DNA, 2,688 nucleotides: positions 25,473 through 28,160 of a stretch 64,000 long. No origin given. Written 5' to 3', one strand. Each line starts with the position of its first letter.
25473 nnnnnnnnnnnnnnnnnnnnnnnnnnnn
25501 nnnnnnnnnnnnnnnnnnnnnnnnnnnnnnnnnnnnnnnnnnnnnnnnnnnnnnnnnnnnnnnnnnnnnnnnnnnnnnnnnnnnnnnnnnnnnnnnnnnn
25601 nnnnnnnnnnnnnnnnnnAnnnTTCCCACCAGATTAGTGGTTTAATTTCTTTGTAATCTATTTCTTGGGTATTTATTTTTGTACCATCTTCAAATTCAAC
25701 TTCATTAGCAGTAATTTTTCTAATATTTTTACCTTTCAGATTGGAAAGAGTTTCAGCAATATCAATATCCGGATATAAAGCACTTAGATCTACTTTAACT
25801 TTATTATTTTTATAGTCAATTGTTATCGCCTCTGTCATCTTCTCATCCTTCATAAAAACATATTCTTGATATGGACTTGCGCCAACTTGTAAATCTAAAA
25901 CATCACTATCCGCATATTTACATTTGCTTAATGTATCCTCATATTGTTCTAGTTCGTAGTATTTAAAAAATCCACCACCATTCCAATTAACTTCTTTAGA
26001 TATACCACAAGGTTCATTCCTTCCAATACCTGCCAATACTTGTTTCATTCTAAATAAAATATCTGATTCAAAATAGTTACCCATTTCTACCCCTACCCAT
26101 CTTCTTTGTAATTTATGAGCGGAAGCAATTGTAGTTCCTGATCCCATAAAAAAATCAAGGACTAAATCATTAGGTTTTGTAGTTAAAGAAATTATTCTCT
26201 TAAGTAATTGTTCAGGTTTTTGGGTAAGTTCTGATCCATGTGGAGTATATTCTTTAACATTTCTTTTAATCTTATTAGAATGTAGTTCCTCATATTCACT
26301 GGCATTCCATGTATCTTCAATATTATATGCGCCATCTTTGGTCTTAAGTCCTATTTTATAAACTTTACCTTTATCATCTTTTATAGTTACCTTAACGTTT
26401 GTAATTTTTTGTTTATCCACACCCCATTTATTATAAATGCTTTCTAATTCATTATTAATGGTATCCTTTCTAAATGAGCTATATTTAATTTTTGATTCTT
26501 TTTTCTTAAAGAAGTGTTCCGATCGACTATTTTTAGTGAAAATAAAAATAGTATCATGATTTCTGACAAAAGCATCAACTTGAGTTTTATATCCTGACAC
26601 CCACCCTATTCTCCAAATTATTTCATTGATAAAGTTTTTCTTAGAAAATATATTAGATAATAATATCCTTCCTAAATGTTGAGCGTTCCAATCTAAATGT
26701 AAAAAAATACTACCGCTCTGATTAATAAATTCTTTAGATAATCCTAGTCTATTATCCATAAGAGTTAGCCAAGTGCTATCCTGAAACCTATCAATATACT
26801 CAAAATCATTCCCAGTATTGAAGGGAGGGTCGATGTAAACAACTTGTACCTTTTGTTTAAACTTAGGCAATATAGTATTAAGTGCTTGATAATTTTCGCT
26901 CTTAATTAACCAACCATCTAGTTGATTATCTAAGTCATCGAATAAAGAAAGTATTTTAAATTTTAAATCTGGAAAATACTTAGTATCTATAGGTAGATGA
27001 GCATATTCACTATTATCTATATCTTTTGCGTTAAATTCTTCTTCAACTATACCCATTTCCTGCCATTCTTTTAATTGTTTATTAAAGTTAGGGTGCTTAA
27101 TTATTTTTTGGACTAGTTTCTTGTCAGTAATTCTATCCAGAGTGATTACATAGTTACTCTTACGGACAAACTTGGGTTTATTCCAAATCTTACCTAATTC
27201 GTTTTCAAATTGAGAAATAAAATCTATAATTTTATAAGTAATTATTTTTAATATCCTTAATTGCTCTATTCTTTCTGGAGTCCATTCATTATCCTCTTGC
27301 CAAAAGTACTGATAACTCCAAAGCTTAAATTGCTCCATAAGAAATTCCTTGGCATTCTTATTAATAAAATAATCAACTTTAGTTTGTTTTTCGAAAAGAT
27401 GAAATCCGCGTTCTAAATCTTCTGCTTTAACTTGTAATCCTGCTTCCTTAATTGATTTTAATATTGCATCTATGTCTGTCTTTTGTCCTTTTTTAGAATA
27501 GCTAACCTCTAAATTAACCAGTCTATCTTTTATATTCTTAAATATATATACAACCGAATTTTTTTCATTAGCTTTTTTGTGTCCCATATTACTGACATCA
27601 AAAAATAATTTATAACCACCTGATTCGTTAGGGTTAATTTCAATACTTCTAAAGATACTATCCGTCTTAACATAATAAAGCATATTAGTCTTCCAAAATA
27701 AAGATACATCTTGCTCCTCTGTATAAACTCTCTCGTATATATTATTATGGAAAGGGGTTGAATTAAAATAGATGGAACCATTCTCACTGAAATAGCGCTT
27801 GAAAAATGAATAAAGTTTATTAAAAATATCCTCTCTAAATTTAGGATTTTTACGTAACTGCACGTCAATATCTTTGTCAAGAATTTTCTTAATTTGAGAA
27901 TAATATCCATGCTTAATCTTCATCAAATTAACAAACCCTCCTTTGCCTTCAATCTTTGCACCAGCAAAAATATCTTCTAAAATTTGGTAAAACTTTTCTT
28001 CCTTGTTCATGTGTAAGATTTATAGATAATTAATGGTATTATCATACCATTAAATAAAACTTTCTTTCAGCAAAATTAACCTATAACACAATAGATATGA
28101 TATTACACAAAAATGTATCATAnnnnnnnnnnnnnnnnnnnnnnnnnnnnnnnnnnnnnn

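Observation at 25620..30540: Mosaic tandem duplication of the Mod methyltransferase: conserved ends, divergent catalytic/TRD core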

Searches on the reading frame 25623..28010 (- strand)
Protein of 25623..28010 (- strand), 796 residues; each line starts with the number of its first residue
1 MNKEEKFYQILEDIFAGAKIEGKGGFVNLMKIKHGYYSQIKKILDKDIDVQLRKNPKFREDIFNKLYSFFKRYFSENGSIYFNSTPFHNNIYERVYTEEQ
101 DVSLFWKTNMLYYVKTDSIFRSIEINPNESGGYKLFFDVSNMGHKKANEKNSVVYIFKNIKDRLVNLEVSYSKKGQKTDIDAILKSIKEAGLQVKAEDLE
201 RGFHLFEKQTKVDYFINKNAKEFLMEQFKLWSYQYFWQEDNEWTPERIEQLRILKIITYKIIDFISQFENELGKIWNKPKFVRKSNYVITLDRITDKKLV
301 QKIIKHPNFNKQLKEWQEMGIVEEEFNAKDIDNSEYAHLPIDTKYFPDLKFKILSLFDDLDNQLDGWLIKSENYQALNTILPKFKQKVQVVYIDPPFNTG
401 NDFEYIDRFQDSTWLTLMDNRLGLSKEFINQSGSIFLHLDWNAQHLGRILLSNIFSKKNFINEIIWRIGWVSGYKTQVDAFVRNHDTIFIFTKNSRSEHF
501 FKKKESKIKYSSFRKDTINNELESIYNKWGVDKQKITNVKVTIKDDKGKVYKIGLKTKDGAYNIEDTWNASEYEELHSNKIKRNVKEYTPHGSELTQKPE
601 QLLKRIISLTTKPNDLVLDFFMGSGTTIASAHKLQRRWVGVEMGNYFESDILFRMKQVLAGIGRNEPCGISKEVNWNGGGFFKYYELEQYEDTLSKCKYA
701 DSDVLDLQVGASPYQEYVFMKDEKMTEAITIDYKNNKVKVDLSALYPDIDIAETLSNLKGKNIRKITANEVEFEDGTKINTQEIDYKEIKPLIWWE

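Call 4: search_protein_families(library=pfam, proteins=[window:25623-28010:-], max_evalue=0.01)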
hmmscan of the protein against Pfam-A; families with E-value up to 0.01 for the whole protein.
window:25623-28010:- (796 aa): 1 family
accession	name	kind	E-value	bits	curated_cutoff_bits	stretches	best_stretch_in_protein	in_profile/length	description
PF01555.25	N6_N4_Mtase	-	3.5e-40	138.7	26.7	1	388-647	1-215/221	DNA methylase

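Call 8: find_homologous_proteins(query=window:25623-28010:-)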
Query window:25623-28010:- (796 aa): 5208 proteins with E <= 0.001 among 8000 candidates; the best 120 are listed.
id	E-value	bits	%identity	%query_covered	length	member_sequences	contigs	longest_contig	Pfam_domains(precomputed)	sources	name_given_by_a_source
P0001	0.0e+0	1804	100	100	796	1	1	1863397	PF01555.25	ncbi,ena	-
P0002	0.0e+0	1739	97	100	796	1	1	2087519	PF01555.25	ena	-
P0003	0.0e+0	1240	73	100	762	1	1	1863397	PF01555.25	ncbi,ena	-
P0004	0.0e+0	1234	67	100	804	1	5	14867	PF01555.25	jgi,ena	jgi:adenine specific DNA methylase Mod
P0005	0.0e+0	1233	67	100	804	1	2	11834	PF01555.25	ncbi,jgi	jgi:adenine specific DNA methylase Mod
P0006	0.0e+0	1231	67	100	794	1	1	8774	PF01555.25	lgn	-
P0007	0.0e+0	1220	66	100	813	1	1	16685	PF01555.25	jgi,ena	-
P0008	0.0e+0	1210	65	100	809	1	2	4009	PF01555.25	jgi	-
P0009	0.0e+0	1209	67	100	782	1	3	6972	PF01555.25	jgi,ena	-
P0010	0.0e+0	1207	67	100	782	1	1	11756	PF01555.25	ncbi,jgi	-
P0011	0.0e+0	1207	67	100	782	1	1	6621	PF01555.25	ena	-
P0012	0.0e+0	1202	66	100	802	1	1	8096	PF01555.25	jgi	jgi:adenine specific DNA methylase Mod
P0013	0.0e+0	1200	66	100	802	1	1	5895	PF01555.25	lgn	-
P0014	0.0e+0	1199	66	100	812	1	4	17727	PF01555.25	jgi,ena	-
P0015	0.0e+0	1195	65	100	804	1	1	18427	PF01555.25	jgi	-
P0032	0.0e+0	1171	69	100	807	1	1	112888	PF01555.25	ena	-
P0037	0.0e+0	1128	65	100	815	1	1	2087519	PF01555.25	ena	-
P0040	0.0e+0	1100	64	100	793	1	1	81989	PF01555.25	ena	-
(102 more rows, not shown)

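Call 9: search_protein_families(library=ncbifam, proteins=[window:25623-28010:-], max_evalue=0.01)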
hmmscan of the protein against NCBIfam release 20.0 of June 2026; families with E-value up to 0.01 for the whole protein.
window:25623-28010:- (796 aa): 3 families
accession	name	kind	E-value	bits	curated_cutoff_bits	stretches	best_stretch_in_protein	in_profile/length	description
NF008572.0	PRK11524.1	equivalog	5.5e-17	61.8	292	2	581-645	185-246/294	adenine-specific DNA-methyltransferase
NF050803.1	DnaMtaseCcrMCaul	equivalog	8.3e-15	54.5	830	1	591-657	183-249/350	adenine-specific DNA-methyltransferase CcrM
NF010253.0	PRK13699.1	subfamily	6.7e-08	32.5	244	1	588-649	138-199/226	DNA methyltransferase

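Call 10: find_encoding_contigs(protein=P0002, flank=10000, max_places=4)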
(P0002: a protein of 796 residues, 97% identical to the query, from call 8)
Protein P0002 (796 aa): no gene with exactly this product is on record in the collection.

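Call 11: find_encoding_contigs(protein=P0001, flank=10000, max_places=4)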
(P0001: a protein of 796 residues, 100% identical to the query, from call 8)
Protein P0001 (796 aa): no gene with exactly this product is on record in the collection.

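Call 13: find_related_loci(query=A1, collection=genome_contigs, flank=10000)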
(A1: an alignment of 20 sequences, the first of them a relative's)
Query A1 (796 aa) in genome_contigs; peptide patterns used: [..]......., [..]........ (x = any residue, [..] = any of these).
494 stretches matched a pattern; 467 encode a relative of the query (tblastn E <= 1e-3); the best 80 are kept; 80 distinct loci.
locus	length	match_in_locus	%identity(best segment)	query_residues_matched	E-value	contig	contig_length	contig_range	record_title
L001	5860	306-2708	60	1-795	0e+0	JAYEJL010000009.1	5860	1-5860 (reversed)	MAG: Thermotogota bacterium isolate MAG164 MAG164_9, whole genome shotgun sequence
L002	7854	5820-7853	66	1-691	0e+0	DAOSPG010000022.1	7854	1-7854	MAG TPA_asm: bacterium isolate AMR_MDS_2325 NODE_9223_length_7854_cov_14.127837, whole genome shotgun sequence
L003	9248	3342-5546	58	1-796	0e+0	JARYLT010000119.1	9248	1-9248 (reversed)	MAG: Spirochaetota bacterium isolate A05DMB-I-13 NODE_119_length_9248_cov_4.409661, whole genome shotgun sequence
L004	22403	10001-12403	53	1-795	0e+0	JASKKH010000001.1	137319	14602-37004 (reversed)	MAG: Clostridia bacterium isolate DJKA51_ANT-F21_bin.18 scaffold_2, whole genome shotgun sequence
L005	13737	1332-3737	54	1-796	0e+0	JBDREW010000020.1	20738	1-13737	MAG: Candidatus Nealsonbacteria bacterium isolate MEGAHIT-group-1.334 k141_2811142, whole genome shotgun sequence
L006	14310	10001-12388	54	3-796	0e+0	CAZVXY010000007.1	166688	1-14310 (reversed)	MAG TPA_asm: uncultured Fimbriimonadales bacterium isolate binchicken_co30_66 genome assembly, contig: NODE_107_length_1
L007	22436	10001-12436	54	1-795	0e+0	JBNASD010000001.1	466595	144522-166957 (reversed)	MAG: Microgenomates group bacterium isolate Kamch4336-1-MF-07 bin3.fa-1, whole genome shotgun sequence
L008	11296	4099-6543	53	1-796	0e+0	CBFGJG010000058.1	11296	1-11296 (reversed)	MAG: candidate division WOR-3 bacterium isolate JZ-2_202302_bins_143.1 genome assembly, contig: NODE_58_length_11296_cov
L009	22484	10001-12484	52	1-795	0e+0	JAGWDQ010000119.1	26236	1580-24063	MAG: Candidatus Altarchaeum sp. isolate HURL_140 BJP_V-140m-2014_627_length_26236_cov_2603.96, whole genome shotgun sequ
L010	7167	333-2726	53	1-795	0e+0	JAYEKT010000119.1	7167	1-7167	MAG: Patescibacteria group bacterium isolate MAG130 MAG130_119, whole genome shotgun sequence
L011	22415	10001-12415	52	1-795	0e+0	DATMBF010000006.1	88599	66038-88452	MAG TPA_asm: Bacteroidota bacterium isolate SMAG_U13346 k141_480215, whole genome shotgun sequence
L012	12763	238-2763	52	1-796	0e+0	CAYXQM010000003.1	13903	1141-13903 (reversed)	MAG TPA_asm: uncultured Candidatus Saccharibacteria bacterium isolate SRP178699_co1_498 genome assembly, contig: NODE_57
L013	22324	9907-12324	53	1-796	0e+0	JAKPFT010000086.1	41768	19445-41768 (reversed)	MAG: bacterium isolate JPMR_metabat.36 k141_327557, whole genome shotgun sequence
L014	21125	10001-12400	50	3-795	0e+0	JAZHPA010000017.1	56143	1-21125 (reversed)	Moorellaceae bacterium AZ2 AZ2_contig_17, whole genome shotgun sequence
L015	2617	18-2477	52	1-796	0e+0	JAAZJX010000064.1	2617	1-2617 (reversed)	MAG: Candidatus Magasanikiibacteriota bacterium isolate AS22ysBPME_155 127857_AS22, whole genome shotgun sequence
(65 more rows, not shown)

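Call 15: find_encoding_contigs(protein=P0037, flank=10000, max_places=3)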
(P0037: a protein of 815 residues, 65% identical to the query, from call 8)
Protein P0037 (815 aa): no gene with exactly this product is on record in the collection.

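Call 16: list_cluster_members(proteins=[P0001, P0002, P0003, P0037])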
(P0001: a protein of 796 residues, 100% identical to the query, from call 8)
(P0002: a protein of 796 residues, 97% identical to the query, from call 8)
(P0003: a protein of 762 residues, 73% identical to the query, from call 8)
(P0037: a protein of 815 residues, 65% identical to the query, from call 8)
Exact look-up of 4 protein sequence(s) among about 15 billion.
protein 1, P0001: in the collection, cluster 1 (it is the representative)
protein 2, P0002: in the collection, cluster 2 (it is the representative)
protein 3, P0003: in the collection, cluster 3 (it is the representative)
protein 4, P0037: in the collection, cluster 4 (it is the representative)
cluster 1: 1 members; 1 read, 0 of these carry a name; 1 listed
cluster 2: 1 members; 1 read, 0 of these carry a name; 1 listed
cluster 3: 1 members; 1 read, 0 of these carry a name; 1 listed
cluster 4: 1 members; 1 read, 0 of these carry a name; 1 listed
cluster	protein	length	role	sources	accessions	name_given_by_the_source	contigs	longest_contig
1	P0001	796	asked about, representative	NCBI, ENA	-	-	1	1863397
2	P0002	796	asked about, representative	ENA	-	-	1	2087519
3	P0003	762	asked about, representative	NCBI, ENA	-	-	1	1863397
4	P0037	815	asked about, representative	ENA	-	-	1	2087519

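Call 18: find_encoding_contigs(protein=P0032, flank=10000, max_places=3)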
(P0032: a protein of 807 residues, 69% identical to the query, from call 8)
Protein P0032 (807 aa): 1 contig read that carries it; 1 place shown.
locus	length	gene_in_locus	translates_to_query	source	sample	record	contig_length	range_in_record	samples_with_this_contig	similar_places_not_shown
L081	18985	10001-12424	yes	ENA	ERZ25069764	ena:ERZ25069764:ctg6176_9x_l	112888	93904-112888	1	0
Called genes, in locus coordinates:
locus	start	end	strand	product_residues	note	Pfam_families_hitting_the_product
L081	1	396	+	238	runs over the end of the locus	-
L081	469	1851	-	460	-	PF08867:FRG, PF00515:TPR_1, PF07719:TPR_2 (weak), PF13414:TPR_11, PF00515:TPR_1, PF13414:TPR_11, PF00515:TPR_1, PF13414:TPR_11, +17 more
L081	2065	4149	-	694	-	-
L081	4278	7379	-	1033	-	PF08867:FRG, PF00515:TPR_1 (weak), PF13181:TPR_8 (weak), PF00515:TPR_1 (weak), PF07719:TPR_2 (weak), PF13431:TPR_17 (weak), PF13432:TPR_16 (weak), PF00515:TPR_1 (weak), +14 more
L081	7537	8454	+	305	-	-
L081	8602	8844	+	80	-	-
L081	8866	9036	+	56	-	-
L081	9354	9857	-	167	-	-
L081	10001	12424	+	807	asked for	PF01555:N6_N4_Mtase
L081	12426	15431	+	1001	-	PF04851:ResIII, PF00270:DEAD (weak), PF18766:SWI2_SNF2, PF27151:YagJ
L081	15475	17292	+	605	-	PF02463:SMC_N (faint), PF13175:AAA_15, PF13304:AAA_21 (weak)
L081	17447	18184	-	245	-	PF07505:DUF5131, PF17338:GP88 (weak)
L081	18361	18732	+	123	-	PF13683:rve_3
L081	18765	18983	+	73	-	?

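Call 19: find_encoding_contigs(protein=P0040, flank=10000, max_places=3)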
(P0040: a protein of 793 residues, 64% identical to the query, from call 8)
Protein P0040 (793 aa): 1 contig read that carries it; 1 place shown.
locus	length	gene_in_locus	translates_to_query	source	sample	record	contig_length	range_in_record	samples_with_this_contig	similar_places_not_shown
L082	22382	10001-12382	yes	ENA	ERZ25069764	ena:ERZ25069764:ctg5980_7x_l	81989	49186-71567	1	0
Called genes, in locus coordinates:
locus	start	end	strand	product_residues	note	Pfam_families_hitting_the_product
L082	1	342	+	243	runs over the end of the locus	-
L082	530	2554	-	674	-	PF08867:FRG, PF13414:TPR_11, PF13414:TPR_11, PF00515:TPR_1, PF13414:TPR_11, PF00515:TPR_1, PF07719:TPR_2, PF00515:TPR_1, +24 more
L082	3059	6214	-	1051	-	-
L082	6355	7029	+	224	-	-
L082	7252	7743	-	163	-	-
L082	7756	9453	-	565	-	PF03235:GmrSD_N, PF07510:GmrSD_C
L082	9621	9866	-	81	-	PF13683:rve_3 (weak)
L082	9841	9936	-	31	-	-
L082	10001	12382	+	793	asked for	PF01555:N6_N4_Mtase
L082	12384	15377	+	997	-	PF04851:ResIII, PF00270:DEAD (weak), PF18766:SWI2_SNF2, PF27151:YagJ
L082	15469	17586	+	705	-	PF01935:DUF87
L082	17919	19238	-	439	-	PF07693:KAP_NTPase (weak)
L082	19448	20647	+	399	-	PF01738:DLH (weak)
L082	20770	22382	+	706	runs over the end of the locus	PF08867:FRG, PF07719:TPR_2 (faint), PF13414:TPR_11 (faint), PF13424:TPR_12 (faint)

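Call 25: search_solved_structures(query=window:25623-28010:-, max_evalue=0.01)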
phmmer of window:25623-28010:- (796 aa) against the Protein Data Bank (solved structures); distinct sequences matched with E-value up to 0.01: 14.
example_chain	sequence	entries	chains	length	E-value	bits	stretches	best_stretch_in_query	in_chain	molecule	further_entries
4zcf_A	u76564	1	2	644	9.2e-15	57.2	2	410-509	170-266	Restriction endonuclease EcoP15I, modification subunit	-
6k0w_B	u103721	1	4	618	2.6e-14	55.7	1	368-413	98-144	Adenine specific DNA methyltransferase (Mod)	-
1g60_A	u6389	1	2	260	3.6e-14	55.3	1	578-656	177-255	Adenine-specific Methyltransferase MboIIA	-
7dsu_A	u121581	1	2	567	1.8e-11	46.3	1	357-464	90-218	Mbo45V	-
9c3u_A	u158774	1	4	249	1.3e-10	43.4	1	554-645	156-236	Methyltransferase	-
8urk_A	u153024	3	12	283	1.9e-10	42.9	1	554-646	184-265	Methyltransferase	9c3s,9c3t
6pbd_A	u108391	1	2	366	1.2e-09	40.3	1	593-648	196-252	Modification methylase CcrMI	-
5hek_A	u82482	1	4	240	8.1e-09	37.5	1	595-648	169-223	Adenine specific DNA methyltransferase (DpnA)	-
5hfj_A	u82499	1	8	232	8.3e-09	37.5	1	595-648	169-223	Adenine specific DNA methyltransferase (DpnA)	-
8s9m_A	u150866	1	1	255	0.00056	21.5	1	602-649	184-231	DNA cytosine-N4 methyltransferase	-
8s9n_A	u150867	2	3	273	0.00062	21.4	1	602-649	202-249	DNA cytosine-N4 methyltransferase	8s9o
1boo_A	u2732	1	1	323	0.0011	20.5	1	599-654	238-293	PROTEIN (N-4 CYTOSINE-SPECIFIC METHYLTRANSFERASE PVU II)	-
1nw8_A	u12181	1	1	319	0.0017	20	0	595-636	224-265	MODIFICATION METHYLASE RSRI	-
1eg2_A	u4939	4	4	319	0.0023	19.5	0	595-636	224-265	MODIFICATION METHYLASE RSRI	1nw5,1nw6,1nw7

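Call 46: predict_structure(alignment_id=A3)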
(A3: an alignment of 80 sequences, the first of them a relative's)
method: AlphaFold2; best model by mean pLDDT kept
length: 796 residues; sequences in the alignment: 80
mean_pLDDT: 78.5   pTM: 0.72
mean pLDDT of the five models: 78.5, 78.5, 77.4, 76.2, 72.8
residues with pLDDT >= 90: 263; 70-90: 329; 50-70: 115; < 50: 89
segments of 3 or more residues with pLDDT < 50: 76-79, 81-118, 145-149, 211-218, 398-412, 472-475, 701-709
pLDDT, mean of each block of 10 residues (from residue 1): 80 68 66 76 84 83 83 56 39 36 43 46 72 81 52 83 87 80 87 83 72 43 74 67 76 86 76 77 96 94 96 94 90 92 96 95 97 80 96 70 35 67 94 94 83 95 81 53 82 94 89 91 93 87 81 89 81 52 62 61 93 96 89 98 84 94 88 93 92 67 44 57 62 79 86 95 94 95 84 64
secondary structure, 60 per line:
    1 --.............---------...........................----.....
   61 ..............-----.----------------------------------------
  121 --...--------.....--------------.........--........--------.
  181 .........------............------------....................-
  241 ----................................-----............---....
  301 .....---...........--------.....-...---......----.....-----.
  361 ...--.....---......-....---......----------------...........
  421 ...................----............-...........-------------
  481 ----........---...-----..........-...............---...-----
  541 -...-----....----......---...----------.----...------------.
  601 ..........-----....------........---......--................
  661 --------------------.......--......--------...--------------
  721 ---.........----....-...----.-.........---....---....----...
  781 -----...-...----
elements in order (helices of 4 or more, strands of 3 or more residues): H3-15 H25-51 H56-73 E123-125 E134-138 E153-161 E164-171 H180-189 H196-207 H220-239 H245-276 E282-290 H297-305 H309-319 H328-332 E340-342 H350-354 H360-363 E366-370 H374-379 H381-384 E388-393 H410-428 E429-439 H444-455 E460-467 E485-492 E507-513 H515-529 E542-544 E550-553 E558-563 E567-569 H600-610 E616-619 H626-633 E637-642 H645-660 E681-687 H690-695 H724-728 E729-732 E737-740 H751-759 E763-766 E770-773 E778-780
